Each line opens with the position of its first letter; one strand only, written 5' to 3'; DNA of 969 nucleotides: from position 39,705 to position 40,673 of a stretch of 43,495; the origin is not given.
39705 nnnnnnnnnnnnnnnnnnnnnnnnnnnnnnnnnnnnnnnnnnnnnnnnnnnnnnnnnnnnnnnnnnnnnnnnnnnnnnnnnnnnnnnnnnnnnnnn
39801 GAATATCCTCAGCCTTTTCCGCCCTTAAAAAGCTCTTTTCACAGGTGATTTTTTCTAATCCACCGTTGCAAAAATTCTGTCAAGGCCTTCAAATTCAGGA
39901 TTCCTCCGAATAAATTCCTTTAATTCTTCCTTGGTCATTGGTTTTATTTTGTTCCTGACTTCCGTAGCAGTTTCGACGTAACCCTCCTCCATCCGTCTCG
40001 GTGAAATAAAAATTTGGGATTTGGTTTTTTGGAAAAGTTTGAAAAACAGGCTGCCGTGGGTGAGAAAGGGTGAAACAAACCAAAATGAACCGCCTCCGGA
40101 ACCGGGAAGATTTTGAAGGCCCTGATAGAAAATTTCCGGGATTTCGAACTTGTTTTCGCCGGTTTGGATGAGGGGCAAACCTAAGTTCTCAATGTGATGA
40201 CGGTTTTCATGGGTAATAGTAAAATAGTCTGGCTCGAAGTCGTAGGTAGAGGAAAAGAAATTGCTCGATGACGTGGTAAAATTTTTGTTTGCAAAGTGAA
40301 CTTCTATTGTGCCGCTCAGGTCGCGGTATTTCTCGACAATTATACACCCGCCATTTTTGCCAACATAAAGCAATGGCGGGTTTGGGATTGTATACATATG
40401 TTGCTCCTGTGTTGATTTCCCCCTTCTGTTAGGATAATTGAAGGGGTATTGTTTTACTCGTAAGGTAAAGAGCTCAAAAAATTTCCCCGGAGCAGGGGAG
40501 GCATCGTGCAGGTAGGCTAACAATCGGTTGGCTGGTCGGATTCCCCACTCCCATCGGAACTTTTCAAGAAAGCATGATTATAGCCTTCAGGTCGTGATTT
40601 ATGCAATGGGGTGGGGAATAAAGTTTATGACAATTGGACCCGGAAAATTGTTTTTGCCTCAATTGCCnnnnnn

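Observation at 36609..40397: Right module: small unknown gene, CSD/zinc-ribbon paralogue and zinc-ribbon PD-(D/E)xK nuclease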

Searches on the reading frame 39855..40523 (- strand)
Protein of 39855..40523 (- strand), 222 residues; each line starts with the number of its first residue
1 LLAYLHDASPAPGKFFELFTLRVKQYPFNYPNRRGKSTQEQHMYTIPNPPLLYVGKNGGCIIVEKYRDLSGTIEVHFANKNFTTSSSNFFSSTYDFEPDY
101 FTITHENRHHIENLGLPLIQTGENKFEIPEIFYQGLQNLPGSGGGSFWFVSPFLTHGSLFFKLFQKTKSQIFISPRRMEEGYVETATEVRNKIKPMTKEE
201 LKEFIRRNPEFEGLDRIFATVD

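Call 5: search_protein_families(library=pfam, proteins=[window:39855-40523:-], max_evalue=0.1)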
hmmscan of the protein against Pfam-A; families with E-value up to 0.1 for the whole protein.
window:39855-40523:- (222 aa): 0 families

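Call 6: search_protein_families(library=padloc, proteins=[window:39855-40523:-], max_evalue=0.1)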
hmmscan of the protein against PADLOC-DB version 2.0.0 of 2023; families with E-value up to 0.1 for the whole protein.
window:39855-40523:- (222 aa): 0 families

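Call 7: search_protein_families(library=ncbifam, proteins=[window:39855-40523:-], max_evalue=0.1)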
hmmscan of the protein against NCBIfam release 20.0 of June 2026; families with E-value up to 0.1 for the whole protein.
window:39855-40523:- (222 aa): 0 families

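Call 71: find_related_loci(query=window:39855-40397:-, collection=viral_contigs, flank=5000)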
Query window:39855-40397:- (180 aa) in viral_contigs; peptide patterns used: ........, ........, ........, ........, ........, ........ (x = any residue, [..] = any of these).
18 stretches matched a pattern, but none encodes a relative of the query by tblastn (E <= 1e-3).

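Call 85: search_protein_families(library=pfam, proteins=[window:39855-40397:-], max_evalue=0.1)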
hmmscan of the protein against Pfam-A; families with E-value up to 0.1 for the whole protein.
window:39855-40397:- (180 aa): 0 families

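Call 88: search_protein_families(library=phrogs, proteins=[window:39855-40397:-], max_evalue=0.01)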
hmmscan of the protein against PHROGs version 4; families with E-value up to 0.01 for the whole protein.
window:39855-40397:- (180 aa): 0 families

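Call 100: search_dna_similar(query=window:39855-40397:-, collection=plasmids, mode=protein, max_evalue=0.01, max_rows=5)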
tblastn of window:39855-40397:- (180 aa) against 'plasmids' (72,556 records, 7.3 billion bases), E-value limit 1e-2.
No match.

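Call 101: search_dna_similar(query=window:39855-40397:-, collection=phages, mode=protein, max_evalue=0.01, max_rows=5)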
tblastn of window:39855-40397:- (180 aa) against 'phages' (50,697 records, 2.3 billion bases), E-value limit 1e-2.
No match.
